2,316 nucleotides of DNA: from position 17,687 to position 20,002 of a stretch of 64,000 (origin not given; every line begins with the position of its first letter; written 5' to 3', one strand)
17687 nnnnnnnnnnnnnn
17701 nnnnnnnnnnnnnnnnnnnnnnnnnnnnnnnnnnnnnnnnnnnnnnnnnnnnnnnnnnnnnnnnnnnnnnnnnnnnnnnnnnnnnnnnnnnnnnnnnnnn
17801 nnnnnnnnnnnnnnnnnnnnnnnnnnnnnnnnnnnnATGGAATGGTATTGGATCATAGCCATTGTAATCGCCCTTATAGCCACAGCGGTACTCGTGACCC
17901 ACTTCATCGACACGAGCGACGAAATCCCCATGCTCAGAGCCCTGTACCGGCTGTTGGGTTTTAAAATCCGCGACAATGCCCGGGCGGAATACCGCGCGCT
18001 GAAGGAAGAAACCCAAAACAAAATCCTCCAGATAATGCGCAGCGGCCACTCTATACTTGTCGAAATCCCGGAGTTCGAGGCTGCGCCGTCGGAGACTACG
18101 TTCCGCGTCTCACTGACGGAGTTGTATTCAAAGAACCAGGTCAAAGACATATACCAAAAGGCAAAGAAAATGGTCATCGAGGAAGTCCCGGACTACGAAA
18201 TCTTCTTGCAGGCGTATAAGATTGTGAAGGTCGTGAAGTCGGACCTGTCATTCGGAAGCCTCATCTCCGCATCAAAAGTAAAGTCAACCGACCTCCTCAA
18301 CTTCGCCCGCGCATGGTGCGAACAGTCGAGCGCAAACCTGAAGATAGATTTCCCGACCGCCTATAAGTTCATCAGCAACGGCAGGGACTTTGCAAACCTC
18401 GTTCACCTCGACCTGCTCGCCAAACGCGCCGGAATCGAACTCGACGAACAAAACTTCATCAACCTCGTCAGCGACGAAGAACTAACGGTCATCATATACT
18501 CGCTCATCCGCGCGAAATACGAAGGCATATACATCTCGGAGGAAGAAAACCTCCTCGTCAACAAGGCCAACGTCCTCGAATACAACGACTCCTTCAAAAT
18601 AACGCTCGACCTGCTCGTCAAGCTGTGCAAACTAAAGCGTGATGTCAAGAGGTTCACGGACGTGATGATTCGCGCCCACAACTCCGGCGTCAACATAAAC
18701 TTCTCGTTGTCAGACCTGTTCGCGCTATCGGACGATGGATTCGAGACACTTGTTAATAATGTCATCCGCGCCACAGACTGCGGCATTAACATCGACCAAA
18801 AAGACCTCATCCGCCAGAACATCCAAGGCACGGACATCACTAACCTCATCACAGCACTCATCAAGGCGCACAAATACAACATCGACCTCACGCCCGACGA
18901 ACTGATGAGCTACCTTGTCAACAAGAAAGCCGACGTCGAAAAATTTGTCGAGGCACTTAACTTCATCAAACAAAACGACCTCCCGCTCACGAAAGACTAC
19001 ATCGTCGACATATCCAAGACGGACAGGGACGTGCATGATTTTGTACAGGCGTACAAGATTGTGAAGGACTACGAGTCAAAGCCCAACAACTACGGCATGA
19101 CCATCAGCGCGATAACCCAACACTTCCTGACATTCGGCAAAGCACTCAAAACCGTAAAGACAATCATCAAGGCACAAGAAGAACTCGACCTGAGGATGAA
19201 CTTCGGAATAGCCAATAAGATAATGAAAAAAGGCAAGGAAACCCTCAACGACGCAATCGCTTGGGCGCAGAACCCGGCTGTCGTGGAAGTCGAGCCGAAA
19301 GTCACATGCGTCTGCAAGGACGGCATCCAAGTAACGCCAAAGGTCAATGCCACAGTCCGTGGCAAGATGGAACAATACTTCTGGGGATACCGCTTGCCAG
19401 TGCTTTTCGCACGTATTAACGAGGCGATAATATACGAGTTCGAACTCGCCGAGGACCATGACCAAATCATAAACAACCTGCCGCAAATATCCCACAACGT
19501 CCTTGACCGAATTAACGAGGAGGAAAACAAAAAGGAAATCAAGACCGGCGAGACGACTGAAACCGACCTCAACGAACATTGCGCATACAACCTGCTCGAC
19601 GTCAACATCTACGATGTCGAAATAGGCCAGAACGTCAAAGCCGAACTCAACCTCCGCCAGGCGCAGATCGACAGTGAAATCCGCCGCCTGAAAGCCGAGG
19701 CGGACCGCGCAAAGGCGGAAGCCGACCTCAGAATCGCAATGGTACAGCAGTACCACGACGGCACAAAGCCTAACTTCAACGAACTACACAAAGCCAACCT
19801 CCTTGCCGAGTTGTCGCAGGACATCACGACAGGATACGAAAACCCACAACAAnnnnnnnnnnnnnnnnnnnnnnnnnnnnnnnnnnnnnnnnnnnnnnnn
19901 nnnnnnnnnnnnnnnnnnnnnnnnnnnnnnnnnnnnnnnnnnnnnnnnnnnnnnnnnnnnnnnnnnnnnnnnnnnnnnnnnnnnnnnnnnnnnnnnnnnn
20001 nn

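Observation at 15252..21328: Operon coupling a triple-SPOR peptidoglycan-binding protein to two atypical FloA/flotillin-like membrane scaffolds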

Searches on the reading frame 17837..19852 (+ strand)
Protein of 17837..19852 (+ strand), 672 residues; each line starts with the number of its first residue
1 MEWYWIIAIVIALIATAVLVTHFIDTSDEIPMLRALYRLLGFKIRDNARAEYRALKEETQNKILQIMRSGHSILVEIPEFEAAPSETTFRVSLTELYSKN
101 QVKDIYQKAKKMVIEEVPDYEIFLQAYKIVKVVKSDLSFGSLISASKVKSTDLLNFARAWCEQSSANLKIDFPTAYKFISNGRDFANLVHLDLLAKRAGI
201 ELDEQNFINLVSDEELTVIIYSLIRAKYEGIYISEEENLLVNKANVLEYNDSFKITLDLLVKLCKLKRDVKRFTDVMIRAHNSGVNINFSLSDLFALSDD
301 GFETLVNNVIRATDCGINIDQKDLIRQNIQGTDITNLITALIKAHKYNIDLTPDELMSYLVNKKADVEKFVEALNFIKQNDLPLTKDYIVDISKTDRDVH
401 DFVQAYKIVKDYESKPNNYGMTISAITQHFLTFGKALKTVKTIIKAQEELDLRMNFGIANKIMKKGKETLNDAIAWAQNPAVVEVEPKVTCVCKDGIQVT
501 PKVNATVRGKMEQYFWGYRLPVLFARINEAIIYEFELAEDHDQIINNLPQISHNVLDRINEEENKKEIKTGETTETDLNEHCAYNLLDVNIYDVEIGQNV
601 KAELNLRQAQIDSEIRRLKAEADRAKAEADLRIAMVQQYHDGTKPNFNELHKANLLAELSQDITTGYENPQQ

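Call 3: search_protein_families(library=pfam, proteins=[window:17837-19852:+], max_evalue=0.1)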
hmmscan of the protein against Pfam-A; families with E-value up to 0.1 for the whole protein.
window:17837-19852:+ (672 aa): 2 families
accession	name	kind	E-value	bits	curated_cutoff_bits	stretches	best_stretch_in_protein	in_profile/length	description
PF12127.13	FloA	-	5e-35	121.5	34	2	420-630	65-254/314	Flotillin-like protein FloA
PF14159.11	CAAD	-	0.015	15.6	30.7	1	6-42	16-52/85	CAAD domains of cyanobacterial aminoacyl-tRNA synthetase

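Call 4: search_protein_families(library=ncbifam, proteins=[window:17837-19852:+], max_evalue=0.1)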
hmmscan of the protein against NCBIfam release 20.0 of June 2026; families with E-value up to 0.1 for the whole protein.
window:17837-19852:+ (672 aa): 1 family
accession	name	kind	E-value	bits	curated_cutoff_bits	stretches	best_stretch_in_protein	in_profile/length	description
NF010186.0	PRK13665.1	equivalog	2.5e-34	118.8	393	3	421-630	73-261/328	flotillin-like protein FloA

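Call 14: find_homologous_proteins(query=window:17837-19852:+)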
Query window:17837-19852:+ (672 aa): 37 proteins with E <= 0.001 among 8000 candidates.
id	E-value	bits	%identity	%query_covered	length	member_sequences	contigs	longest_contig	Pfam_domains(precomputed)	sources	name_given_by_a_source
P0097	0.0e+0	1480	100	100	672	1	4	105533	PF12127.14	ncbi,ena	-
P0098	2.8e-277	939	61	100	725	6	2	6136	PF12127.14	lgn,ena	-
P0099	4.6e-264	896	65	95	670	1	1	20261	PF12127.14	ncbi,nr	ncbi:MAG: flotillin-like FloA family protein [Bacteroidales bacterium]|nr:flotillin-like FloA family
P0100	4.3e-260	882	63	97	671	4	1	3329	PF12127.14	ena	-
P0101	5.3e-258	876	63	96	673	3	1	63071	PF12127.14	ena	-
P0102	2.0e-255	867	62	99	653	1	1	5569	PF12127.14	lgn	-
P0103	8.1e-241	819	59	95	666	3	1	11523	PF12127.14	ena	-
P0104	7.5e-229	779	55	99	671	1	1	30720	PF12127.14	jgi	-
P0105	9.5e-229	779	55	99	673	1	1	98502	PF12127.14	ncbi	-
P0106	1.3e-228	778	66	81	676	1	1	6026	PF12127.14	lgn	-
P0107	1.5e-226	772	55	99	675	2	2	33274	PF12127.14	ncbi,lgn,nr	ncbi:MAG: flotillin-like FloA family protein [Bacteroidales bacterium]|nr:flotillin-like FloA family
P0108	1.2e-218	745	54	100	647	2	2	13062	PF12127.14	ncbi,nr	ncbi:MAG: flotillin-like FloA family protein [Bacteroidales bacterium]|nr:flotillin-like FloA family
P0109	8.0e-216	736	64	77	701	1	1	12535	PF12127.14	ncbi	-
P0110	2.4e-215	735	54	92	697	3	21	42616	PF12127.14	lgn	-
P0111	4.0e-215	734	54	99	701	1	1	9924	PF12127.14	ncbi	-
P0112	4.2e-207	707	53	99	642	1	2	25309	PF12127.14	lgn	-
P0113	3.9e-201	688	58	82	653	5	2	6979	PF12127.14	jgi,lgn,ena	-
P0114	1.2e-199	683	52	99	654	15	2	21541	PF12127.14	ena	-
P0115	1.8e-199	682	52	98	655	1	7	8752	PF12127.14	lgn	-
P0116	8.4e-198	677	50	99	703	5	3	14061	PF12127.14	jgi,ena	-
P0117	5.3e-184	631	49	97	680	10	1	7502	PF12127.14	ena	-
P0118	5.1e-183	628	55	78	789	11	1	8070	PF12127.14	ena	-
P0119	9.0e-183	627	48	99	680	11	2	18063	PF12127.14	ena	-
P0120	2.7e-181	622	52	82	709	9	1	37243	PF12127.14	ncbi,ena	-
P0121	4.9e-181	621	54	78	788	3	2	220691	PF12127.14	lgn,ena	-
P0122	1.5e-178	613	53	78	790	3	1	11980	PF12127.14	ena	-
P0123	1.5e-176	606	52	78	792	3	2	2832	PF12127.14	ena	-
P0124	2.2e-176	606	53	78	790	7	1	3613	PF12127.14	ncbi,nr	ncbi:MAG: flotillin-like FloA family protein [Bacteroidales bacterium]|nr:flotillin-like FloA family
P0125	9.6e-176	604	53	78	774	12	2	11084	PF12127.14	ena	-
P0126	5.0e-175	601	53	78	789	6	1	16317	PF12127.14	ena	-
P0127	5.1e-174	598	51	82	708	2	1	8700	PF12127.14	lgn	-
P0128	8.2e-173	594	53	77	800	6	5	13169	PF12127.14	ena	-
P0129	4.5e-172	592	50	82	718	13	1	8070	PF12127.14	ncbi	-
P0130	1.3e-171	590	53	79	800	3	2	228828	PF12127.14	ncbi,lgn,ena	-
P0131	2.4e-171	589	52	81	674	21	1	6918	PF12127.14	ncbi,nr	ncbi:MAG: flotillin-like FloA family protein [Bacteroidales bacterium]|nr:flotillin-like FloA family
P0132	3.6e-170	585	53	77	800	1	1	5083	PF12127.14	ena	-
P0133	1.4e-154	534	51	77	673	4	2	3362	PF12127.14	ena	-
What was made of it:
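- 17837..19855 (+): Gene 2: long FloA paralogue, 672 aa. 37 homologues of 640-800 aa (call 14).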

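Call 33: predict_structure(alignment_id=A2)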
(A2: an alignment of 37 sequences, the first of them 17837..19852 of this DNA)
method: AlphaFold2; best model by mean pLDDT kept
length: 672 residues; sequences in the alignment: 37
mean_pLDDT: 80.3   pTM: 0.52
mean pLDDT of the five models: 80.3, 79.1, 77.9, 77.8, 76.8
residues with pLDDT >= 90: 135; 70-90: 416; 50-70: 72; < 50: 49
segments of 3 or more residues with pLDDT < 50: 25-28, 78-90, 245-251, 563-570, 659-672
pLDDT, mean of each block of 10 residues (from residue 1): 77 77 50 71 70 81 84 68 44 71 85 89 90 84 89 92 88 90 91 90 79 89 90 80 51 75 87 88 72 75 83 79 71 84 88 88 88 93 90 91 93 84 91 90 88 85 81 87 89 87 90 83 88 88 89 85 48 62 87 88 85 86 83 74 56 52 43 32
secondary structure, 60 per line:
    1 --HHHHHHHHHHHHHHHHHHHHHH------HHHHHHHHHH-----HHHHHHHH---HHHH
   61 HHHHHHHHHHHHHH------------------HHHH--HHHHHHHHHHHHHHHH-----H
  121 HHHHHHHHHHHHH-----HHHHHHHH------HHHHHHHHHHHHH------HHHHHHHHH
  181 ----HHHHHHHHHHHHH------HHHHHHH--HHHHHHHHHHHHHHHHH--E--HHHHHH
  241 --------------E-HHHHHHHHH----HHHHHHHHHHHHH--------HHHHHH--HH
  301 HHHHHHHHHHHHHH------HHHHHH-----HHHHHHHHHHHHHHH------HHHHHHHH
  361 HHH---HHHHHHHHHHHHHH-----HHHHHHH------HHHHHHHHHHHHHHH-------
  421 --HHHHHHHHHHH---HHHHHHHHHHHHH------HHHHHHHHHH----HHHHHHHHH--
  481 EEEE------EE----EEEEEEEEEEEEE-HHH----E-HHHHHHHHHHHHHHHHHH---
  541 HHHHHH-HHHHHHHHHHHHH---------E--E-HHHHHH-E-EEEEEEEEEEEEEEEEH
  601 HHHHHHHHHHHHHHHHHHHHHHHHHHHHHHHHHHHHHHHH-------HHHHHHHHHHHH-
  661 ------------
elements in order (helices of 4 or more, strands of 3 or more residues): H3-24 H31-40 H46-53 H57-74 H93-96 H99-114 H120-133 H139-146 H153-165 H172-180 H185-197 H204-210 H213-229 H235-240 H257-265 H270-282 H291-296 H299-314 H321-326 H332-346 H353-363 H367-380 H386-392 H399-413 H423-433 H437-449 H456-465 H470-478 E481-484 E497-509 H520-537 H541-546 H548-560 H575-580 E584-599 H600-640 H648-659
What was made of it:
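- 17837..19855 (+): AlphaFold model with pLDDT 80 (call 33).
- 17843..17908 (+): Gene 2 N-terminal transmembrane helix (aa 3-24). Helix 3-24 in the model (call 33), hydrophobic in sequence.
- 18131..19270 (+): Gene 2 helical-hairpin repeat array (aa 99-478), about 10 units of roughly 33 aa. The model shows 11 helix pairs (call 33).
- The AlphaFold model of gene 2 is confident (pLDDT 80, call 33).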

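Call 38: fold_search(model_id=the predicted structure, library=pdb)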
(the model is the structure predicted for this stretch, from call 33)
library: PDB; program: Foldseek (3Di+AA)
matches with E <= 10: 252; with E <= 0.001: 7
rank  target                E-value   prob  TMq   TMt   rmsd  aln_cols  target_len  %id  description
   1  4osq_A                3.4e-04  1.00  0.17  0.22  31.4       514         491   10  Crystal structure of the S505R mutant of TAL effector dHax3 (released 2014-05-28)
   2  4osr_A                3.5e-04  1.00  0.18  0.22  32.5       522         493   10  Crystal structure of the S505K mutant of TAL effector dHax3 (released 2014-05-28)
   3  4ost_A                7.2e-04  1.00  0.19  0.24  31.8       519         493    9  Crystal structure of the S505C mutant of TAL effector dHax3 (released 2014-05-28)
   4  4gjr_A                7.5e-04  1.00  0.18  0.23  32.4       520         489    9  Crystal structure of the TAL effector dHax3 bound to methylated dsDNA (released 2012-10-03)
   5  9z7u_B                8.2e-04  1.00  0.14  0.33  14.0       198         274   13  Human Stomatin - C8 Symmetry (released 2026-02-25)
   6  4ot0_B                8.2e-04  1.00  0.17  0.22  30.7       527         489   10  Crystal structure of the S505T mutant of TAL effector dHax3 (released 2014-05-28)
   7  4osv_A                9.4e-04  1.00  0.17  0.22  31.9       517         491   11  Crystal structure of the S505M mutant of TAL effector dHax3 (released 2014-05-28)
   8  9oh9_B                1.2e-03  1.00  0.14  0.35  13.7       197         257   13  Human Stomatin Complex in Native Membrane Vesicles (released 2025-08-13)
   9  9z7u_C                1.3e-03  1.00  0.14  0.33  13.9       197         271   11  Human Stomatin - C8 Symmetry (released 2026-02-25)
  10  4gjp_A                1.3e-03  0.99  0.18  0.22  31.5       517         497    9  Crystal structure of the TAL effector dHax3 bound to dsDNA containing repetitive methyl-CpG (released 2012-10-03)
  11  4osq_B                1.4e-03  0.99  0.16  0.21  29.9       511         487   10  Crystal structure of the S505R mutant of TAL effector dHax3 (released 2014-05-28)
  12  4ot0_A                1.5e-03  0.99  0.17  0.22  30.9       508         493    9  Crystal structure of the S505T mutant of TAL effector dHax3 (released 2014-05-28)
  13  4osl_B                1.5e-03  0.99  0.17  0.22  31.4       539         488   10  Crystal structure of TAL effector reveals the recognition between histidine and guanine (released 2014-05-28)
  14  9oh9_A                1.7e-03  1.00  0.14  0.35  14.1       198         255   13  Human Stomatin Complex in Native Membrane Vesicles (released 2025-08-13)
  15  4ot3_A                1.7e-03  1.00  0.19  0.25  32.3       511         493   10  Crystal structure of the S505L mutant of TAL effector dHax3 (released 2014-05-28)
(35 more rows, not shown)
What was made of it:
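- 18131..19270 (+): Foldseek matches TAL-effector repeat solenoids, with low TM-scores (call 38).
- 19277..19756 (+): Gene 2 SPFH alpha/beta core (aa 481-599) and coiled-coil helix (aa 600-640). Foldseek probability 1.0 to stomatin, HflK/C, prohibitin and major vault protein (call 38).
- On FloA (Pfam PF12127 / SPFH5): The gene 2 model has a transmembrane helix at 3-24, the core at 481-599 and a helix at 600-640, and Foldseek matches stomatin, HflK/C and prohibitin (calls 33, 38).
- On TAL-effector-type repeat proteins: Foldseek gives E of about 3e-4 but TM-scores of 0.17-0.24 and rmsd of about 30 A (call 38).
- Closest known: Heteromeric SPFH paralogue pairs that build membrane cages. Same: The gene 2 model matches HflK/C, prohibitin and stomatin chains with probability 1.0 (call 38).
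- SPFH fold of gene 2 (calls 33, 38).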

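Call 50: search_protein_families(library=padloc, proteins=[window:17837-19852:+], max_evalue=0.01)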
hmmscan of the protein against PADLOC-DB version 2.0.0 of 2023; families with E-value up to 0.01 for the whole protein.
window:17837-19852:+ (672 aa): 0 families
